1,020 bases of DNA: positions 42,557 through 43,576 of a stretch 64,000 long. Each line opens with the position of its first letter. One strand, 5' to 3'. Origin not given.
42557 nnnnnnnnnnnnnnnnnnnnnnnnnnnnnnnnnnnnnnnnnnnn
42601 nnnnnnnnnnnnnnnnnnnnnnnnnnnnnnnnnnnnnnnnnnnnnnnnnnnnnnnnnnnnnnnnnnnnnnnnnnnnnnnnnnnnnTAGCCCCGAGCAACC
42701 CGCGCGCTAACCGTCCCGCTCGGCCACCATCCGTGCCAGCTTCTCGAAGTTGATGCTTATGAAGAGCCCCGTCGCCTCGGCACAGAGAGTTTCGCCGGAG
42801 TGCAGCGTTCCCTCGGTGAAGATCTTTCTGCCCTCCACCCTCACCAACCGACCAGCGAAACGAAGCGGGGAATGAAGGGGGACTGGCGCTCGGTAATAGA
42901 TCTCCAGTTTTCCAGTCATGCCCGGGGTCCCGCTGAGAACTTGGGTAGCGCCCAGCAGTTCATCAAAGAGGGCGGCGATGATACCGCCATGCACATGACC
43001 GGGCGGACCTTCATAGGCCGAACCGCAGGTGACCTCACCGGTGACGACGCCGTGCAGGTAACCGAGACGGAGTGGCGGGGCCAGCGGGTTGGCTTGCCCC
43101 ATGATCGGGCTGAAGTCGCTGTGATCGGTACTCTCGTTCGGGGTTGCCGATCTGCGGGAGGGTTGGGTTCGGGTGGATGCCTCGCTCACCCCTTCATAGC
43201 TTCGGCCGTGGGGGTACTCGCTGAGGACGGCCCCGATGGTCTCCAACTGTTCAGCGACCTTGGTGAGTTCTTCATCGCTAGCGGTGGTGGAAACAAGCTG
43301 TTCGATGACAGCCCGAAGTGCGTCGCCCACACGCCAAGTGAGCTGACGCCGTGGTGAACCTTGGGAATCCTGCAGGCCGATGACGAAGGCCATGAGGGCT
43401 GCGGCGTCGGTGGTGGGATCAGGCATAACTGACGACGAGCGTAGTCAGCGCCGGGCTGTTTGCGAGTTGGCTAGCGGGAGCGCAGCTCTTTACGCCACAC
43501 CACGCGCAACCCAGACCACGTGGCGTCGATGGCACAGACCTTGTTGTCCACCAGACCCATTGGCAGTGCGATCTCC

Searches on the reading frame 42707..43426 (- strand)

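Call 93: search_protein_families(library=pfam, proteins=[window:42707-43426:-], max_evalue=0.00001)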
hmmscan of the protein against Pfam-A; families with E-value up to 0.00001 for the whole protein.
window:42707-43426:- (239 aa): 1 family
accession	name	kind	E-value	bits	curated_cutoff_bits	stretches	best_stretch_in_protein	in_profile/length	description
PF03061.28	4HBT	-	8.4e-09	36.1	20.6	1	143-213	2-75/79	Thioesterase superfamily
